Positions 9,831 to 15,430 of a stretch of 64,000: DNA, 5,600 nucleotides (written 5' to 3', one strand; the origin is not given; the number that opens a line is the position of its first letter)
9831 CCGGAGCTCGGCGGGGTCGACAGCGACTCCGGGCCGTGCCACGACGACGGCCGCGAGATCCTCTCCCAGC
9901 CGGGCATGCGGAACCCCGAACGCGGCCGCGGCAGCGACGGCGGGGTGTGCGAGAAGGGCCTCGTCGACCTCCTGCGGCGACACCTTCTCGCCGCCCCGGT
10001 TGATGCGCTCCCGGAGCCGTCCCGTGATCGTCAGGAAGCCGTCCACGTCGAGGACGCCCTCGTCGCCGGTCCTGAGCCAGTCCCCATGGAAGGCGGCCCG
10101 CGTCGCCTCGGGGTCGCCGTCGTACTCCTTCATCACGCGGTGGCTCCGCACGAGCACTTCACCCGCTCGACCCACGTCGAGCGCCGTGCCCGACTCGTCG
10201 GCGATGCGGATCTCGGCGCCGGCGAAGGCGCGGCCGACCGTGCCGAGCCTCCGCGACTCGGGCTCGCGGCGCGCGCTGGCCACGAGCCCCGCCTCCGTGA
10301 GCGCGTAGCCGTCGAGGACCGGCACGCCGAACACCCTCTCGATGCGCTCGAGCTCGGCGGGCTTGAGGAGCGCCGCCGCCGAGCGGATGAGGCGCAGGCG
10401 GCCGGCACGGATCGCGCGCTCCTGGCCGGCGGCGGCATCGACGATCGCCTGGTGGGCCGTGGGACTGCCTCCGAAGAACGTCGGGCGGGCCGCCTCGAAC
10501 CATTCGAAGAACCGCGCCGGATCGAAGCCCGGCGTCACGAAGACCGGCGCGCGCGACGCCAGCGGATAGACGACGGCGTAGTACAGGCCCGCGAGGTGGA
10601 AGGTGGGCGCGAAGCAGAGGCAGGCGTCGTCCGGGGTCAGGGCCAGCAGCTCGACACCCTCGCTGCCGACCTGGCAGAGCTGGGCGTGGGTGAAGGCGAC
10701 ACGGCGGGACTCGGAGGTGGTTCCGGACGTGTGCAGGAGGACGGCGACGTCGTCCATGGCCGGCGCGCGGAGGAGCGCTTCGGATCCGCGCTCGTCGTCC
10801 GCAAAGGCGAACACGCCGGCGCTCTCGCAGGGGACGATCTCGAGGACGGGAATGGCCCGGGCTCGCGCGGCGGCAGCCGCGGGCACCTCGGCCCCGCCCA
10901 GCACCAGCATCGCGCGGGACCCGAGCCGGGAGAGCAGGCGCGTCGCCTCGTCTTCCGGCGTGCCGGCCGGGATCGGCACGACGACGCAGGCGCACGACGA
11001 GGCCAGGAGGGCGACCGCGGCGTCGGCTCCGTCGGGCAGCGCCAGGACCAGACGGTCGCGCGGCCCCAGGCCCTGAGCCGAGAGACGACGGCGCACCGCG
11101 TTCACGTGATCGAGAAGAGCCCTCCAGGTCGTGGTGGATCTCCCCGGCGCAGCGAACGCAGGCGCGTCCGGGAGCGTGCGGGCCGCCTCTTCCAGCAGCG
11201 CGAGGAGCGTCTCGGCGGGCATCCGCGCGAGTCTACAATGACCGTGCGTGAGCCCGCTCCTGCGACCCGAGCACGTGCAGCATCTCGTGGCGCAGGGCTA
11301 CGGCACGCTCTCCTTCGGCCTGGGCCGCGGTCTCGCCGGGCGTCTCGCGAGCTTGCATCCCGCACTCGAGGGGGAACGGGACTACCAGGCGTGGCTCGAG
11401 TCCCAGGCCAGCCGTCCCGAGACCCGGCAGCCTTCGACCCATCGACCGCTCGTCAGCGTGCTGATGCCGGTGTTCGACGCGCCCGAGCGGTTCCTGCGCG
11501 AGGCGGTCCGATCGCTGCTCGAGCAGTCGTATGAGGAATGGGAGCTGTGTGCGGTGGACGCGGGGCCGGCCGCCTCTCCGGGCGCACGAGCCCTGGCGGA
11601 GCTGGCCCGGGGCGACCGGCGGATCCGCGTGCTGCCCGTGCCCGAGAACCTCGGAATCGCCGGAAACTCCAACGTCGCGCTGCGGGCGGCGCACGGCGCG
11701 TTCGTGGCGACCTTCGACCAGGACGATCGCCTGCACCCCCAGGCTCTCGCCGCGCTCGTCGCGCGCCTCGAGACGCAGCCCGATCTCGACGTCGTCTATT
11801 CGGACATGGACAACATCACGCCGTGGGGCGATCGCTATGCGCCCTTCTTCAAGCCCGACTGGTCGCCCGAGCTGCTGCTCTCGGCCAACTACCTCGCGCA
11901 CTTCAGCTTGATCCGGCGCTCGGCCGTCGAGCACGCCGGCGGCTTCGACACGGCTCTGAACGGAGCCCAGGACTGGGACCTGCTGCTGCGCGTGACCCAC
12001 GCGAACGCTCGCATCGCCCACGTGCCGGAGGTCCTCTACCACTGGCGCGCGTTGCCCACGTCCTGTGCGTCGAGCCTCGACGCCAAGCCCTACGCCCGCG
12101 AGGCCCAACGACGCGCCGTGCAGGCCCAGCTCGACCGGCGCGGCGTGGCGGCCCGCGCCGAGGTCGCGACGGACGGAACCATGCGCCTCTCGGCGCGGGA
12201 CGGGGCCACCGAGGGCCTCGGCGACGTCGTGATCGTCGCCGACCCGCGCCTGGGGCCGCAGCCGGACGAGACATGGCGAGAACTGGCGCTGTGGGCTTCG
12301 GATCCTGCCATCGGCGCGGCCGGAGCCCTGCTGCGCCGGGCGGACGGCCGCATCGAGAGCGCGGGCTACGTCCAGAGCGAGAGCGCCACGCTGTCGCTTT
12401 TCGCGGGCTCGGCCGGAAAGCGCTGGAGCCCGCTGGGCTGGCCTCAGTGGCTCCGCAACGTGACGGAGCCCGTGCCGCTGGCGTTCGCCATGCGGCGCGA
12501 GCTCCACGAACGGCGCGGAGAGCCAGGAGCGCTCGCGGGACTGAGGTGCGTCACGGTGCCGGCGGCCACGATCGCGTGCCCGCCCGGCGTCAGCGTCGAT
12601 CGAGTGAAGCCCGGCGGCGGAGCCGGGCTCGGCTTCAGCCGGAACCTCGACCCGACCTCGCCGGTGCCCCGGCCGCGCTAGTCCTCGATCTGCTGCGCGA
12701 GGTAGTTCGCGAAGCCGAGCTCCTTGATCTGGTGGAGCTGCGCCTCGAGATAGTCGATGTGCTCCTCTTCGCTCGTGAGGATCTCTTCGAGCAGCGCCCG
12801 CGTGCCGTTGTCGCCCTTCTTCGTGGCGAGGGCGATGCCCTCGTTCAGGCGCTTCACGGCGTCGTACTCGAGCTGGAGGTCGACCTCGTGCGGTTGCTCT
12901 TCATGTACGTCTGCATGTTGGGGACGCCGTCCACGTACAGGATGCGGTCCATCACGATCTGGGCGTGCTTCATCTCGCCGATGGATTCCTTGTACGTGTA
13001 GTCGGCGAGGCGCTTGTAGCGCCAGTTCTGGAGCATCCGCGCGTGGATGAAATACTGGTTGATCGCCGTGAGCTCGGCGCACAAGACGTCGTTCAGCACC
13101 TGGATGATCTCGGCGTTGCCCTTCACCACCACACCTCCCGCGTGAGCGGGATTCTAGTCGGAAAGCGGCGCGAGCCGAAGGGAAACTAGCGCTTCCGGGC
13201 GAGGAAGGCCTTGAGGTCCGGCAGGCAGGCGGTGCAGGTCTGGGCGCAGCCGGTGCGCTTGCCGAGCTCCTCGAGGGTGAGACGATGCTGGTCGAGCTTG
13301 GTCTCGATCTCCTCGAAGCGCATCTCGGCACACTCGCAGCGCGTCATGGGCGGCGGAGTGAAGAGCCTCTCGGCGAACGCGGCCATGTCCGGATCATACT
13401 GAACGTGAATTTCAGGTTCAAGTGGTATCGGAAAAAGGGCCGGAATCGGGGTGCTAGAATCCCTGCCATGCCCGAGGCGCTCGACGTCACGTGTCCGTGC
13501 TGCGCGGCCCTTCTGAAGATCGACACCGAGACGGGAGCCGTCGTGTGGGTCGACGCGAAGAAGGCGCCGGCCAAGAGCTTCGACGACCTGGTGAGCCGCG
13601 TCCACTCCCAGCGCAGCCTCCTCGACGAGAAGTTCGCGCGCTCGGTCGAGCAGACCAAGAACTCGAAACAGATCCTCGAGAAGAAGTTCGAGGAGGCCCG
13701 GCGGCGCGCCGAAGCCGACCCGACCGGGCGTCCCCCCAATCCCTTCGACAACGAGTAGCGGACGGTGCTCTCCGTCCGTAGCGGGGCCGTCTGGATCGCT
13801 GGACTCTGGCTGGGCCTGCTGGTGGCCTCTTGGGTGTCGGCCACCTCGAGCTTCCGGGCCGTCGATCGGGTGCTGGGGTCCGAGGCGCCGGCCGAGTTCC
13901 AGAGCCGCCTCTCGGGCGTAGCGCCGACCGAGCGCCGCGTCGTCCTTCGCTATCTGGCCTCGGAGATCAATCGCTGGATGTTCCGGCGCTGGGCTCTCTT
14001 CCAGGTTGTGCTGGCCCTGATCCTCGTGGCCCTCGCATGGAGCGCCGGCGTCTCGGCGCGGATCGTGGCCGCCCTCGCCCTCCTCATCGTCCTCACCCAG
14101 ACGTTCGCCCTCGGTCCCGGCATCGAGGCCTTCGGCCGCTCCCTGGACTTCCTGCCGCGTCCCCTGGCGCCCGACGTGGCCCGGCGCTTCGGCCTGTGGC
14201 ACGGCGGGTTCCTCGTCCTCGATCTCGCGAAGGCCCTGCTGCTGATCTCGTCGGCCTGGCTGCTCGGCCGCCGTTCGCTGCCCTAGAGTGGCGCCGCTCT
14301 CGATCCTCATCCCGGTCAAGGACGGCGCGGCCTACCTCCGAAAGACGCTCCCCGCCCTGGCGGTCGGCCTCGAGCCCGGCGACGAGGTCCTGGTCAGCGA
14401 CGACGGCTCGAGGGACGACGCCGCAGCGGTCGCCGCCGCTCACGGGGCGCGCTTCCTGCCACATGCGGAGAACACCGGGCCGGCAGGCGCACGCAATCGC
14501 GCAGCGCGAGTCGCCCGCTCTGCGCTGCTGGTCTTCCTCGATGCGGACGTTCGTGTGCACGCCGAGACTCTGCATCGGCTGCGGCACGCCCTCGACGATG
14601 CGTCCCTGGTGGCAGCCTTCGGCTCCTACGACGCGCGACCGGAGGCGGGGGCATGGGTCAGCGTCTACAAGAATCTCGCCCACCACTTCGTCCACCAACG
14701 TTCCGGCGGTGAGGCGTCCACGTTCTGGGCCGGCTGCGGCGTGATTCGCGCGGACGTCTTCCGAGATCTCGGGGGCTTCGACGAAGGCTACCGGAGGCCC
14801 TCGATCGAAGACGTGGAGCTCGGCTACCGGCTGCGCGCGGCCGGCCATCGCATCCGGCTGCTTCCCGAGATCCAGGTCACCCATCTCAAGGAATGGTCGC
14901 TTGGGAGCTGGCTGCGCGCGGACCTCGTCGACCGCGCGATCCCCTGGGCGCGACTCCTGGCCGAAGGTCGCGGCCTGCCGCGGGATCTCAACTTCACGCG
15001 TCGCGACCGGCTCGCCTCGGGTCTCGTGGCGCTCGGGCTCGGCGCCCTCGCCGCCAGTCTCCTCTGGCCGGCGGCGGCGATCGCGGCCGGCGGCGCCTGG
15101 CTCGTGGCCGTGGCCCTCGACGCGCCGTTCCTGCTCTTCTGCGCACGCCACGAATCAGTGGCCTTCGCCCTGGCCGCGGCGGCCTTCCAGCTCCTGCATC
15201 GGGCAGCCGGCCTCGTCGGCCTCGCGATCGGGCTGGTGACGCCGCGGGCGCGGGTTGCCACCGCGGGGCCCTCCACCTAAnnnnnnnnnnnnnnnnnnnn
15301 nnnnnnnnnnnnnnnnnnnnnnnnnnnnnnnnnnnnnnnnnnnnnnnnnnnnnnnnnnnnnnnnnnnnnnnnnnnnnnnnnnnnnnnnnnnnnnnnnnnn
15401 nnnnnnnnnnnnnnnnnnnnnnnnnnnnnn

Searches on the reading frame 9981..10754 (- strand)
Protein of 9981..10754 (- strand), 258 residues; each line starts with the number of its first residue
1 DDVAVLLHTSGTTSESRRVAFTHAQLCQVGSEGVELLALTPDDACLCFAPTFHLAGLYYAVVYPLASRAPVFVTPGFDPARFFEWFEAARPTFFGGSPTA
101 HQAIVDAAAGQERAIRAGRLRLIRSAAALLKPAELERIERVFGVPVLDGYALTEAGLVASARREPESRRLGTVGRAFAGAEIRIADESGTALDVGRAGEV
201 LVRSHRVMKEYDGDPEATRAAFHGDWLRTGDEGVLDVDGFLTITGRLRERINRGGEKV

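Call 79: search_solved_structures(query=window:9981-10754:-, max_evalue=1e-25, show_alignments=5)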
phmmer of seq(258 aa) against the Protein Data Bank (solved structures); distinct sequences matched with E-value up to 1e-25: 6.
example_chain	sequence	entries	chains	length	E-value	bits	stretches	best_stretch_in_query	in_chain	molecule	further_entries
6qjz_A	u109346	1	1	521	2.6e-45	158.4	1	2-258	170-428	oxalyl CoA-synthetase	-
5ie0_A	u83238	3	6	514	5.4e-45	157.3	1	1-258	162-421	Oxalate--CoA ligase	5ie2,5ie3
8aff_A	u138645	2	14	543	6.1e-40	140.8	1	2-258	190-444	Oxalate--CoA ligase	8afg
8atd_C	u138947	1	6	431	3.7e-35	125.1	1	2-249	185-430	Oxalate--CoA ligase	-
8wev_A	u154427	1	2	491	6.1e-29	104.7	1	1-257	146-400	Feruloyl-CoA Synthetase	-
8weu_A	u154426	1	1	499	6.4e-29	104.7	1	1-257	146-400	Fatty-acyl-CoA synthase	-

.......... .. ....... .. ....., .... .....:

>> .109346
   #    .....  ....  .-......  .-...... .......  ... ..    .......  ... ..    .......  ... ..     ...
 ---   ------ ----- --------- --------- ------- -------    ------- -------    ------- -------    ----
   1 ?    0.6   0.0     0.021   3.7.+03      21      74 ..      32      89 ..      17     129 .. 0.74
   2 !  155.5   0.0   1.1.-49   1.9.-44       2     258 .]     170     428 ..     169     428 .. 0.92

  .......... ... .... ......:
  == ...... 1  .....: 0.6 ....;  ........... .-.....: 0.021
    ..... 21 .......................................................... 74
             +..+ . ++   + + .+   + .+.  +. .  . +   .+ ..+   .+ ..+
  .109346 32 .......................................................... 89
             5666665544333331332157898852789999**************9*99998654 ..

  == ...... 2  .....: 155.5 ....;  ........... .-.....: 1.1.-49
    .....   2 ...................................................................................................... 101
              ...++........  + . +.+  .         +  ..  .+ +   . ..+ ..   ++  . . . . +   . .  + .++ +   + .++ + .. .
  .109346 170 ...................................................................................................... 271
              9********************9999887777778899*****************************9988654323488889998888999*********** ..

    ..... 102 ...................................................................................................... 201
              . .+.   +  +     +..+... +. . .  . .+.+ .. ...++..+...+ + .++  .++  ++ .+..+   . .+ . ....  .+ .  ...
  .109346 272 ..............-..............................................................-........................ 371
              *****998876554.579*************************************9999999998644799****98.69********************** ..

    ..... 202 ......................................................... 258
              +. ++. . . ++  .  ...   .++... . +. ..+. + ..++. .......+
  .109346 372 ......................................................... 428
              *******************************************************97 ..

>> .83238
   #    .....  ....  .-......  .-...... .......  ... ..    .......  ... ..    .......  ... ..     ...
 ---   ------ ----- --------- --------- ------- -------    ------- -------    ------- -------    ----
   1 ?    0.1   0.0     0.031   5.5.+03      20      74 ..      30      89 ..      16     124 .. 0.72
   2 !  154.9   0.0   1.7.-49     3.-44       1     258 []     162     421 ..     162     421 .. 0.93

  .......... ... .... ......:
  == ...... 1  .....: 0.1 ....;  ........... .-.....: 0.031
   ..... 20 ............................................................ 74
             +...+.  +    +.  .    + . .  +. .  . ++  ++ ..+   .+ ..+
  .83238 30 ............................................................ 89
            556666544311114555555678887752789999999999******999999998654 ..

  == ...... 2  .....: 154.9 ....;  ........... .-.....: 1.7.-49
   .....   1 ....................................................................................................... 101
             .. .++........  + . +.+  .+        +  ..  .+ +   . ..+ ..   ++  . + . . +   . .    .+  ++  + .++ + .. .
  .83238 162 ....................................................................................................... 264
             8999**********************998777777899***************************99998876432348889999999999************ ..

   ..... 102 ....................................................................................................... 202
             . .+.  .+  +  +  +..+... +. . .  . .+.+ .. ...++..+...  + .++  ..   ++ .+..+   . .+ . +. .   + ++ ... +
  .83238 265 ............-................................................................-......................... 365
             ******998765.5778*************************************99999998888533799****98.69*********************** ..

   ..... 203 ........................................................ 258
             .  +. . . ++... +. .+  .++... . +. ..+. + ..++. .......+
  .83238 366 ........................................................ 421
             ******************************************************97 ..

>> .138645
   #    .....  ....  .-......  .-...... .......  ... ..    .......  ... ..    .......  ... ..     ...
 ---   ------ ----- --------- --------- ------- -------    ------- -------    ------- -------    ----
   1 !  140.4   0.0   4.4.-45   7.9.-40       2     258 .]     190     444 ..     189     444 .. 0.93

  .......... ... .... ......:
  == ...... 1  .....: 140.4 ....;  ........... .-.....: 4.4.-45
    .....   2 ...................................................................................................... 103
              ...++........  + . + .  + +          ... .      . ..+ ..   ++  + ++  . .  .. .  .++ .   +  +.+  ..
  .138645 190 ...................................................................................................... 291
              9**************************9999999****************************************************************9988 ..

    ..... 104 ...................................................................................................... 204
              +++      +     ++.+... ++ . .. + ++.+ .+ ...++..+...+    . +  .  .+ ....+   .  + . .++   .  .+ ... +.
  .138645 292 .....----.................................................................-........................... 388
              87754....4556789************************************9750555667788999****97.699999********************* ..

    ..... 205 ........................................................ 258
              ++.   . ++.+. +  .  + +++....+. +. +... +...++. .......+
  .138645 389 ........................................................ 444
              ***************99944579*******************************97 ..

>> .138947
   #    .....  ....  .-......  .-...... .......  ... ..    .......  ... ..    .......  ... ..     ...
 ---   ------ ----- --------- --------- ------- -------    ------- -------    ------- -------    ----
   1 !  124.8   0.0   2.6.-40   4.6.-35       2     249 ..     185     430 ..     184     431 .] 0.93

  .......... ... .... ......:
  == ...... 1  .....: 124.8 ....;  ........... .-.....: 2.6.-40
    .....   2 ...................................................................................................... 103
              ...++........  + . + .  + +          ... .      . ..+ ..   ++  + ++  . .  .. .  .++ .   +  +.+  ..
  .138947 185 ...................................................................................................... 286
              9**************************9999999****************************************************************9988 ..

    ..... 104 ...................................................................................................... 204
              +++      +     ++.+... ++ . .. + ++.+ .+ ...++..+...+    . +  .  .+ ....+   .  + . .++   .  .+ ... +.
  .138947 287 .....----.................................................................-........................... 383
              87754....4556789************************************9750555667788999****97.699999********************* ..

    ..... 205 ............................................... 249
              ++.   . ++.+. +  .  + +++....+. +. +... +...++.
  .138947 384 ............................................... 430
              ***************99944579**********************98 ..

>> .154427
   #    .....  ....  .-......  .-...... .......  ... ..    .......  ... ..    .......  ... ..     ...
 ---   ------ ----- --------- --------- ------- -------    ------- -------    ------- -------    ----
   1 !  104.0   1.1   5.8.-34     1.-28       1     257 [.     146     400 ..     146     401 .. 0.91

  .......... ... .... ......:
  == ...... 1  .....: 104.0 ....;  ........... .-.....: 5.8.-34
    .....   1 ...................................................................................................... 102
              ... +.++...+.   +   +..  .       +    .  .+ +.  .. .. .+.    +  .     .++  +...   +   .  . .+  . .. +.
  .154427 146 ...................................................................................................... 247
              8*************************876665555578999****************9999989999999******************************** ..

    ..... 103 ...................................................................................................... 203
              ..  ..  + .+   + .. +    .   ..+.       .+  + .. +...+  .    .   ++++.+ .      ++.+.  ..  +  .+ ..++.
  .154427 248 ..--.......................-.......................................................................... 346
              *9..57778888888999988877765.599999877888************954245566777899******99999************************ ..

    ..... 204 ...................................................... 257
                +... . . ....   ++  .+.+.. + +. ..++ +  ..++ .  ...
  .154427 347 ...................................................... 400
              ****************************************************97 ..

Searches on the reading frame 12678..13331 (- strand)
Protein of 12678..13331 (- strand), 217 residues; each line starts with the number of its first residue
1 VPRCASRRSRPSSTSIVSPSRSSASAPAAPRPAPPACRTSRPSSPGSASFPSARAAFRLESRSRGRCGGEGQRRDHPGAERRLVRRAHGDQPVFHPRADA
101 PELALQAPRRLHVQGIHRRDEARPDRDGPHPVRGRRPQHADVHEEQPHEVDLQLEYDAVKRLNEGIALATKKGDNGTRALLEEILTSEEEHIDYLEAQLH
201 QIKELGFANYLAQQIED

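Call 26: search_protein_families(library=ncbifam, proteins=[window:12678-13331:-], max_evalue=0.001)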
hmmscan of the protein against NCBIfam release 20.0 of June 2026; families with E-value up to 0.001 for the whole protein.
window:12678-13331:- (217 aa): 2 families
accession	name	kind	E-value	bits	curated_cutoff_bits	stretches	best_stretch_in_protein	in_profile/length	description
TIGR00754.1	bfr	equivalog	7.3e-18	65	125.55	1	148-216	87-155/157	bacterioferritin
NF041388.1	DNAstvprot_Halo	equivalog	0.00063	19.7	170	1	149-200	114-165/171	DNA starvation/stationary phase protection protein DpsA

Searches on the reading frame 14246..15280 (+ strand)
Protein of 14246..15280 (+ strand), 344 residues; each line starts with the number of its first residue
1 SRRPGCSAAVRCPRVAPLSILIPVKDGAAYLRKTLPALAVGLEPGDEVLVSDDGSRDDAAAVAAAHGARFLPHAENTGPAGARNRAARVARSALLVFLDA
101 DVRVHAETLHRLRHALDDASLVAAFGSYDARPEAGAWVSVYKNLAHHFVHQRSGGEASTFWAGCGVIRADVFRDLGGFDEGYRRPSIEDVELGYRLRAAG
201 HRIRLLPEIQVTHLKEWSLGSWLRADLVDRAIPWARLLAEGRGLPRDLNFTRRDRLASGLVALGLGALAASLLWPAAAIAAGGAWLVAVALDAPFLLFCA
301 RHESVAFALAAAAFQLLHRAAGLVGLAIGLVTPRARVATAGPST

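Call 7: search_protein_families(library=pfam, proteins=[window:14246-15280:+], max_evalue=0.001)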
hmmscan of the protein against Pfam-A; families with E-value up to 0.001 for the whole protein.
window:14246-15280:+ (344 aa): 6 families
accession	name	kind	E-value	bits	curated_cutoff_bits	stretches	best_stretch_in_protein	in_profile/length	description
PF00535.33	Glycos_transf_2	-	9.7e-22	78.1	23.3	1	19-175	1-167/168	Glycosyl transferase family 2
PF13641.12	Glyco_tranf_2_3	-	6e-13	49.8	27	1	18-219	3-217/230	Glycosyltransferase like family 2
PF13632.12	Glyco_trans_2_3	-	7.4e-11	42.7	27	1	96-281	3-172/198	Glycosyl transferase family group 2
PF10111.15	Glyco_tranf_2_2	-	3.1e-10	40.4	27.3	1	20-108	2-98/276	Glycosyltransferase like family 2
PF13506.12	Glyco_transf_21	-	3.5e-08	33.5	21.7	1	86-236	25-174/174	Glycosyl transferase family 21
PF02709.20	Glyco_transf_7C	-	0.00045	20.2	23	1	156-208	15-67/78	N-terminal domain of galactosyltransferase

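Call 26: search_protein_families(library=ncbifam, proteins=[window:14246-15280:+], max_evalue=0.001)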
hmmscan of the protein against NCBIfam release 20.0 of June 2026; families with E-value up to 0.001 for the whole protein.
window:14246-15280:+ (344 aa): 15 families
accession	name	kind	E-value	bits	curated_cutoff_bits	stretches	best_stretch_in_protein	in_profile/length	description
NF041875.1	EPS_EpsD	equivalog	2.2e-27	96.3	370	1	18-225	1-219/325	exopolysaccharide biosynthesis glycosyltransferase EpsD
TIGR03965.1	mycofact_glyco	equivalog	2.1e-25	89.5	280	1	13-258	71-324/467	mycofactocin biosynthesis glycosyltransferase MftF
TIGR04283.1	glyco_like_mftF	equivalog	1.1e-21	77.4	182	1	18-233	1-205/221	TIGR04283 family arsenosugar biosynthesis glycosyltransferase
NF050819.1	PolSacchBiosHfsG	equivalog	1.7e-12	47.1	500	1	17-214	13-217/302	polysaccharide biosynthesis protein HfsG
TIGR03937.1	PgaC_IcaA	equivalog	1.2e-08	34.4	422.3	1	14-126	43-161/407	poly-beta-1,6-N-acetyl-D-glucosamine synthase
TIGR03472.1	HpnI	equivalog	4.6e-08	32.3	310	1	89-294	124-324/373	bacteriohopanetetrol glucosamine biosynthesis glycosyltransferase HpnI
NF007482.0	PRK10073.1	equivalog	1.3e-07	30.9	423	1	17-112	7-106/334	glycosyltransferase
NF047683.1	TeichurnBiosyTuaG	equivalog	2.9e-05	23.9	400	1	18-136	8-131/252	teichuronic acid biosynthesis protein TuaG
NF010496.0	PRK13915.1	equivalog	3.2e-05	23.2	262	1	19-104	34-129/307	glucosyl-3-phosphoglycerate synthase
NF038299.1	EPS_HpsN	equivalog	8.7e-05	21.6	425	0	74-115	64-105/317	hormogonium polysaccharide biosynthesis glycosyltransferase HpsN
TIGR04182.1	glyco_TIGR04182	equivalog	0.00014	21.3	325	1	19-120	3-101/293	S-layer glycoprotein N-glycosyltransferase AglJ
NF038302.1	EPS_HpsE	equivalog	0.00031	19.8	300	1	18-127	3-122/307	hormogonium polysaccharide biosynthesis glycosyltransferase HpsE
TIGR01556.1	rhamnosyltran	subfamily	0.00034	19.9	200.55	1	46-214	22-201/281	rhamnosyltransferase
NF058614.1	PPMAGASynPpgS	equivalog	0.00059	19.3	370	1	46-120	27-105/226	polyprenyl-phospho-N-acetylgalactosaminyl synthase PpgS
TIGR04242.1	nodulat_NodC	equivalog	0.00088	18.3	550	0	47-139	81-179/395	chitooligosaccharide synthase NodC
